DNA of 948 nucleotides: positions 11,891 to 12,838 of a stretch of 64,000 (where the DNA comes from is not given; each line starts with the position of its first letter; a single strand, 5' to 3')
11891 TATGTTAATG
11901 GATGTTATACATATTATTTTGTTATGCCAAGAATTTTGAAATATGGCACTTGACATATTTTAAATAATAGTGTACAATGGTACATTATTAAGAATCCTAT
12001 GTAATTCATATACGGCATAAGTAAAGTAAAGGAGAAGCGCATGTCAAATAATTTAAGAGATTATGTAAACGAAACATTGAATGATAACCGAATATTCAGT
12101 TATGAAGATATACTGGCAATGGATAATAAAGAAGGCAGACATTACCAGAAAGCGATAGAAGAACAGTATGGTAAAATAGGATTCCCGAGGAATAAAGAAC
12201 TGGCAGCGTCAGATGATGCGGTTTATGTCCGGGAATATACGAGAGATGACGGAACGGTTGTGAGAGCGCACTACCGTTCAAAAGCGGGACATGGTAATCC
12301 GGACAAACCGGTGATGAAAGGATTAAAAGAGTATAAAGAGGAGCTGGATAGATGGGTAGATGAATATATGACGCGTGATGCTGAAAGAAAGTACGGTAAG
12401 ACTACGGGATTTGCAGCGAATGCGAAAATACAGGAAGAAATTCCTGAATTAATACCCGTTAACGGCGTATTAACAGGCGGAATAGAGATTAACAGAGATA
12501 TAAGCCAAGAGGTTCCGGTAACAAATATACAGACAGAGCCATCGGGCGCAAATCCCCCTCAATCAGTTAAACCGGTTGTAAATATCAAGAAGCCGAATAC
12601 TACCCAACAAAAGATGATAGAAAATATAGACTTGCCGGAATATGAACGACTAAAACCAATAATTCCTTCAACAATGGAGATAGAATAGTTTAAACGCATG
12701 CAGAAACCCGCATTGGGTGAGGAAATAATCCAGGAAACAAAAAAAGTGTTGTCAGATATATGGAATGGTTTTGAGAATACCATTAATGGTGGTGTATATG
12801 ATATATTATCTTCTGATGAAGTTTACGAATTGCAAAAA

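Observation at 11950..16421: AT-rich accessory cassette with a polymorphic toxin/immunity-like layout but no recognisable toxin, delivery or immunity family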

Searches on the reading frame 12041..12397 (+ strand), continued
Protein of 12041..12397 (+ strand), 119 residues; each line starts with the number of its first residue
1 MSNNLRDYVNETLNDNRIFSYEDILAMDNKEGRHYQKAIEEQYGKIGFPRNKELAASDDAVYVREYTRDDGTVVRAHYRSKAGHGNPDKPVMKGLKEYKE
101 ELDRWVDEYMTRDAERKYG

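Call 117: search_protein_families(library=phrogs, proteins=[L042:2475-4400:+, L042:7382-8275:+, L042:6708-7352:+, L042:5674-6138:+, L050:2977-3936:+, L050:5319-7058:+], max_evalue=0.001)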
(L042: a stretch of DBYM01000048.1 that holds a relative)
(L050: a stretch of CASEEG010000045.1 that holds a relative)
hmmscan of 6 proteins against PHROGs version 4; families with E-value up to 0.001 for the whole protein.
L042:2475-4400:+ (641 aa): 1 family
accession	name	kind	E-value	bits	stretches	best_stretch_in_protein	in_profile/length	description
phrog_332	-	connector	2e-34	119.9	1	27-577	4-505/560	head-tail adaptor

L042:7382-8275:+ (297 aa): 2 families
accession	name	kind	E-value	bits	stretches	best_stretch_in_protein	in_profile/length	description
phrog_267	-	head and packaging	2.5e-16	60.9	1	34-292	67-328/410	major head protein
phrog_283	-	head and packaging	3.9e-11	43.9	1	14-233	14-224/385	major head protein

L042:6708-7352:+ (214 aa): 0 families

L042:5674-6138:+ (154 aa): 29 families (the best 25 are shown)
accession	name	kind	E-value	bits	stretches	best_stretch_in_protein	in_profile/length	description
phrog_7767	-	other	1.2e-29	104.4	1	31-153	5-120/194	metallo-endopeptidase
phrog_6700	-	lysis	3e-26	91.8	1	16-151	2593-2723/2898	endolysin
phrog_3084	-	lysis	1.5e-23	84.6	1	31-142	11-119/468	endolysin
phrog_37190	-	other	3e-23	83.5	1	26-152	117-238/244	peptidase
phrog_16615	-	other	5.6e-22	79.2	1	23-149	397-514/529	peptidase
phrog_10030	-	tail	9.3e-22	77.2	1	21-151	1892-2017/2105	tail length tape measure protein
phrog_28672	-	other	1.6e-21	77.4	1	27-139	271-373/397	metallo-endopeptidase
phrog_3578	-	lysis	1.7e-21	78.1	1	15-153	197-357/405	endolysin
phrog_14988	-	other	7e-20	72.8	1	24-150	6-137/272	peptidase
phrog_1067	-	head and packaging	8.9e-19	68.4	1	19-145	738-850/991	minor head protein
phrog_880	-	lysis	4e-18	67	1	32-142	17-122/435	endolysin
phrog_21656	-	other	2.9e-17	63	1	44-152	631-743/1022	peptidase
phrog_28394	-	unknown function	6.3e-16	59.4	1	48-152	199-300/303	-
phrog_4070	-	tail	1.9e-14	53.8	1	31-151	606-726/989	tail length tape measure protein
phrog_23188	-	tail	3.8e-14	51.2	1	25-147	3141-3258/5002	tail length tape measure protein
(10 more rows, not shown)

L050:2977-3936:+ (319 aa): 2 families
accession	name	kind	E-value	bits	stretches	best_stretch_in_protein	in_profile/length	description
phrog_267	-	head and packaging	4.3e-33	116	1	32-316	30-324/410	major head protein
phrog_283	-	head and packaging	2.2e-14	54.6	1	46-272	8-229/385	major head protein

L050:5319-7058:+ (579 aa): 2 families
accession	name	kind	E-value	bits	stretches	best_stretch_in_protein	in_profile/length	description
phrog_332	-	connector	4.2e-33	115.5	1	13-566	4-527/560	head-tail adaptor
phrog_449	-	connector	6.6e-06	25.9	1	501-573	432-504/520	head-tail adaptor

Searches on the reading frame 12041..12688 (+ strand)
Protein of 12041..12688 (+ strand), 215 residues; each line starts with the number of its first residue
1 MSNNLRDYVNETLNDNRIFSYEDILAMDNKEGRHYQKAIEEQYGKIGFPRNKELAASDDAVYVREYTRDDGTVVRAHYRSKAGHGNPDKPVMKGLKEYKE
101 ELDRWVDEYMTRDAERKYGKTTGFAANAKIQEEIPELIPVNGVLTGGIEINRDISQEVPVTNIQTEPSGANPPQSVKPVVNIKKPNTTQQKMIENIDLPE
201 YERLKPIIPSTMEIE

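Call 8: search_protein_families(library=pfam, proteins=[window:12041-12688:+], max_evalue=0.1)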
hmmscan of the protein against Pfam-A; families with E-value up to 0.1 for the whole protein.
window:12041-12688:+ (215 aa): 0 families

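Call 9: search_protein_families(library=ncbifam, proteins=[window:12041-12688:+], max_evalue=1)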
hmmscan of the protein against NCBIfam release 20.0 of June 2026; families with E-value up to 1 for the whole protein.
window:12041-12688:+ (215 aa): 0 families

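Call 10: search_protein_families(library=phrogs, proteins=[window:12041-12688:+], max_evalue=1)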
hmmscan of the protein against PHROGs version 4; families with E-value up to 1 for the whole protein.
window:12041-12688:+ (215 aa): 0 families

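Call 11: search_protein_families(library=padloc, proteins=[window:12041-12688:+], max_evalue=1)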
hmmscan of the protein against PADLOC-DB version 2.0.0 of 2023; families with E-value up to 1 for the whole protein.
window:12041-12688:+ (215 aa): 0 families

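Call 14: find_homologous_proteins(query=window:12041-12688:+, max_evalue=0.01)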
Query window:12041-12688:+ (215 aa): 11 proteins with E <= 0.01 among 81 candidates.
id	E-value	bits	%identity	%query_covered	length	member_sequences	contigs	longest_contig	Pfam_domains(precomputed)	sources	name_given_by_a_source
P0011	1.3e-56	210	52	95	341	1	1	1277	-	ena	-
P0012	6.3e-56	208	68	62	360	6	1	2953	-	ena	-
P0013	1.3e-52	197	54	74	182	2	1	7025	-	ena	-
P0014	3.8e-49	186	64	60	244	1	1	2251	-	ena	-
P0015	2.6e-45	173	66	54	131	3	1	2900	-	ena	-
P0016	1.2e-26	112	46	64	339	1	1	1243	-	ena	-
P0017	7.3e-24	103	47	52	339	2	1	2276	-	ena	-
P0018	4.9e-23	101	45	57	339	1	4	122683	-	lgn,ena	-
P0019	1.0e-22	100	46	57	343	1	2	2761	-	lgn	-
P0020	2.6e-20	92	45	44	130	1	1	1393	-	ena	-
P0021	7.4e-13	67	49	36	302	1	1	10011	-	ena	-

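Call 18: find_encoding_contigs(protein=P0018, flank=8000, max_places=4)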
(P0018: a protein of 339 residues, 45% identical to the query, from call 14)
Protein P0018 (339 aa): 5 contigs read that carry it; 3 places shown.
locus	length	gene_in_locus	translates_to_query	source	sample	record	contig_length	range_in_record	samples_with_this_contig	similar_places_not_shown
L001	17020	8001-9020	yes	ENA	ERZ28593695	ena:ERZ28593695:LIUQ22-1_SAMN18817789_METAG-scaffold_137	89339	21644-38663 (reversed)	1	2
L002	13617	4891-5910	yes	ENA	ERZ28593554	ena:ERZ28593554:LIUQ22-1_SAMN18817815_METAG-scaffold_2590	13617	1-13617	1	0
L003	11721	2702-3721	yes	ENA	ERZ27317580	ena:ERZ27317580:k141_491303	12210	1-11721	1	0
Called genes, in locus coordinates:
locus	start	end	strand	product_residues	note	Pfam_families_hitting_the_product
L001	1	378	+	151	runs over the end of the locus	PF05838:Glyco_hydro_108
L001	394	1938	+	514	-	-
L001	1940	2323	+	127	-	-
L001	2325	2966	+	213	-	-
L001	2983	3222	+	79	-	-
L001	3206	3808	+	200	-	-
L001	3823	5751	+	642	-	-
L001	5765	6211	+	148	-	-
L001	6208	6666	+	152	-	PF07087:DUF1353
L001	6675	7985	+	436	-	PF03237:Terminase_6N (faint), PF04466:Terminase_3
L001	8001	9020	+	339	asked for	-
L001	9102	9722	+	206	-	-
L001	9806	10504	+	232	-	PF22692:LlgE_F_G_D1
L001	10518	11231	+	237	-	PF22692:LlgE_F_G_D1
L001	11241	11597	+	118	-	-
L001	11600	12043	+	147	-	PF00460:Flg_bb_rod (weak), PF06429:Flg_bbr_C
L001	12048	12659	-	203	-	-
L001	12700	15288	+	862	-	PF01624:MutS_I, PF05188:MutS_II, PF05192:MutS_III, PF05190:MutS_IV, PF00488:MutS_V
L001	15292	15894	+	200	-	PF01330:RuvA_N, PF00633:HHH (faint), PF14520:HHH_5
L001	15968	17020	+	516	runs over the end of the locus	PF00149:Metallophos, PF02872:5_nucleotid_C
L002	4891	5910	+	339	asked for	-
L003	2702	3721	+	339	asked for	-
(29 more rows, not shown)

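Call 39: find_encoding_contigs(protein=P0021, flank=7000, max_places=3)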
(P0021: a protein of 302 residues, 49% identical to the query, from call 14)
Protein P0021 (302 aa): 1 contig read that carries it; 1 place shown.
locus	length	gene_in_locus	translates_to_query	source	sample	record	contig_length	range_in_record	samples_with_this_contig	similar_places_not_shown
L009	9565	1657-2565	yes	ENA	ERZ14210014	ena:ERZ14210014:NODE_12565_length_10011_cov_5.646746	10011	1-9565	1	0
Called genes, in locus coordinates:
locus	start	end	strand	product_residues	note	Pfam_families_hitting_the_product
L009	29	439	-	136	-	-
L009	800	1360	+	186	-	-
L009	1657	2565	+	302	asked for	-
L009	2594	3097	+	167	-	-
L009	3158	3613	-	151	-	-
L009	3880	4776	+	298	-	-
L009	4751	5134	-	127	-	-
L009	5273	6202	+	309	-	-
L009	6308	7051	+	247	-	-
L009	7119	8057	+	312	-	-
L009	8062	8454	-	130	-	-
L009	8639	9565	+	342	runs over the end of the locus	-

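Call 40: find_encoding_contigs(protein=P0013, flank=7000, max_places=3)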
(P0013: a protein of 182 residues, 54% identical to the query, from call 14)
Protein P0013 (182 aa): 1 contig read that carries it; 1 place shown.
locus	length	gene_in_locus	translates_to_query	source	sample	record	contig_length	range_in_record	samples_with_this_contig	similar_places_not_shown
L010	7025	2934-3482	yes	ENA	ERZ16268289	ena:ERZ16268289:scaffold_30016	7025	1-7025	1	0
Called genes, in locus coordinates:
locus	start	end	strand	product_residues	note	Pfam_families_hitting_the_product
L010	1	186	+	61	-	?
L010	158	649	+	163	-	-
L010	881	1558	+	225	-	-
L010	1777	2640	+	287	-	-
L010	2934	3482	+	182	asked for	-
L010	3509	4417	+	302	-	-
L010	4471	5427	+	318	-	-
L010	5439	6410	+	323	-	-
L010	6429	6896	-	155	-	PF12710:HAD (faint), PF13419:HAD_2 (weak), PF00702:Hydrolase, PF08282:Hydrolase_3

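Call 83: search_protein_families(library=pfam, proteins=[L001:9102-9722:+], max_evalue=0.01)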
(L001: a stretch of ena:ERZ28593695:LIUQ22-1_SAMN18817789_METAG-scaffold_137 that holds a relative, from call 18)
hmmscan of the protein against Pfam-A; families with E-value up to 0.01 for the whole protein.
L001:9102-9722:+ (206 aa): 0 families

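Call 96: predict_structure(alignment_id=A7)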
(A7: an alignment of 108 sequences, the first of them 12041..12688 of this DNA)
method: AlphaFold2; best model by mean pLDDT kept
length: 215 residues; sequences in the alignment: 108
mean_pLDDT: 77.5   pTM: 0.56
mean pLDDT of the five models: 77.5, 77.0, 76.5, 76.2, 75.4
residues with pLDDT >= 90: 114; 70-90: 7; 50-70: 63; < 50: 31
segments of 3 or more residues with pLDDT < 50: 146-149, 151-153, 190-192, 199-204, 209-211
pLDDT, mean of each block of 10 residues (from residue 1): 87 98 97 97 97 97 96 96 95 94 95 93 67 62 52 51 54 58 54 48 52 50
secondary structure, 60 per line:
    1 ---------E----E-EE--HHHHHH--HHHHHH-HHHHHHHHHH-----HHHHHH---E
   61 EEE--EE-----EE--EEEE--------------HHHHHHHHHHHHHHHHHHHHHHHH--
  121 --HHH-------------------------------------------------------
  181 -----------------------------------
elements in order: H21-26 H29-34 H36-45 H51-56 E60-63 E77-80 H95-118
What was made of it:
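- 12041..12688 (+): 5' part: conserved N-terminal module (about residues 1-120; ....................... hairpin plus a long helix) and a disordered linker (121-215). AF2 pLDDT is 94-98 for residues 1-120 and about 50 for 121-215 (call 96).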

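Call 98: fold_search(model_id=the predicted structure, library=viral)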
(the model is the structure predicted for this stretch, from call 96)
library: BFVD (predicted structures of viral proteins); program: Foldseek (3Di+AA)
matches with E <= 10: 62; with E <= 0.001: 0
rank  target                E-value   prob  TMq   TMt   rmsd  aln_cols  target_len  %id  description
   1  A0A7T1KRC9            3.9e-01  0.13  0.11  0.10  13.2        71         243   20  (no name in the UniProt tables at hand)
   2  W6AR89                4.2e-01  0.11  0.11  0.15  14.9        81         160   18  Uncharacterized protein [Acinetobacter phage IMEAB3]
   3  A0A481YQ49            5.1e-01  0.12  0.10  0.12  14.4        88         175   26  Uncharacterized protein [Iridovirus LCIVAC01]
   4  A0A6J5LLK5            7.7e-01  0.05  0.14  0.24  15.5        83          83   20  Uncharacterized protein [uncultured Caudovirales phage]
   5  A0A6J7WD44            8.3e-01  0.04  0.09  0.12  28.1       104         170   14  Uncharacterized protein [uncultured Caudovirales phage]
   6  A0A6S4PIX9            8.3e-01  0.04  0.13  0.07  29.4       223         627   14  Uncharacterized protein [uncultured phage_MedDCM-OCT-S39-C11]
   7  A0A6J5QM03            9.5e-01  0.13  0.11  0.22  12.6        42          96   26  Uncharacterized protein [uncultured Caudovirales phage]
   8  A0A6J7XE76            9.5e-01  0.07  0.13  0.08  13.0        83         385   14  AAA domain containing protein [uncultured Caudovirales phage]
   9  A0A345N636            1.1e+00  0.06  0.15  0.17  30.7       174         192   10  (no name in the UniProt tables at hand)
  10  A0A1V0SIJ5            1.2e+00  0.21  0.10  0.12   9.4        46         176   11  Uncharacterized protein [Klosneuvirus KNV1]
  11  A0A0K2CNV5            1.2e+00  0.03  0.10  0.07  22.9       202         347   16  Putative replicon initiation protein [Brevibacillus phage SecTim467]
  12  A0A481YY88            1.2e+00  0.28  0.12  0.10   6.1        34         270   29  Uncharacterized protein [Marseillevirus LCMAC202]
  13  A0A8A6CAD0            1.2e+00  0.04  0.11  0.14  18.2        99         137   13  (no name in the UniProt tables at hand)
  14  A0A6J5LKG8            1.4e+00  0.13  0.15  0.25   8.1        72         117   15  Helix-turn-helix domain containing protein [uncultured Caudovirales phage]
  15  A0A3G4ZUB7            1.6e+00  0.44  0.10  0.12   0.8        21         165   28  Uncharacterized protein [Edafosvirus sp.]
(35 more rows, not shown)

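Call 102: search_protein_families(library=phrogs, proteins=[L001:394-1938:+, L001:1940-2323:+, L001:2325-2966:+, L001:3206-3808:+, L001:3823-5751:+, L001:5765-6211:+, L001:6208-6666:+, L001:6675-7985:+], max_evalue=0.001)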
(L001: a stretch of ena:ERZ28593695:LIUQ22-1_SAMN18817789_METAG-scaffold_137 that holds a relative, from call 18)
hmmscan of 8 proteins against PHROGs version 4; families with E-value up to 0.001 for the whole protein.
L001:394-1938:+ (514 aa): 0 families

L001:1940-2323:+ (127 aa): 0 families

L001:2325-2966:+ (213 aa): 0 families

L001:3206-3808:+ (200 aa): 0 families

L001:3823-5751:+ (642 aa): 0 families

L001:5765-6211:+ (148 aa): 2 families
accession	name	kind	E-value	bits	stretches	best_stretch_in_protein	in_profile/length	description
phrog_6034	-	unknown function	1.4e-06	29.1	1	52-133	79-159/164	-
phrog_14311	-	unknown function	0.00029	21.9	1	30-133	33-135/140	-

L001:6208-6666:+ (152 aa): 1 family
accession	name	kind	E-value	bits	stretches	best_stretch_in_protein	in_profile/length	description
phrog_1158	-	tail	1.2e-16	61.9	1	28-144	6-128/205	tail assembly chaperone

L001:6675-7985:+ (436 aa): 6 families
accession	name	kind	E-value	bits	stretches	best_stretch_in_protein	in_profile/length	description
phrog_2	-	head and packaging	2.4e-37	130.1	1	3-432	263-596/807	terminase large subunit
phrog_3717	-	head and packaging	1.6e-25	91.1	1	26-261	27-262/277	terminase large subunit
phrog_979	-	head and packaging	4e-15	56.5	1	8-148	156-292/642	terminase large subunit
phrog_10250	-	head and packaging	3.8e-13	50.7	1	207-431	2-218/228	terminase large subunit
phrog_38319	-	unknown function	1.4e-05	25.6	1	24-262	20-264/271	-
phrog_5902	-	unknown function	0.00025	21.4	0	6-232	34-267/359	-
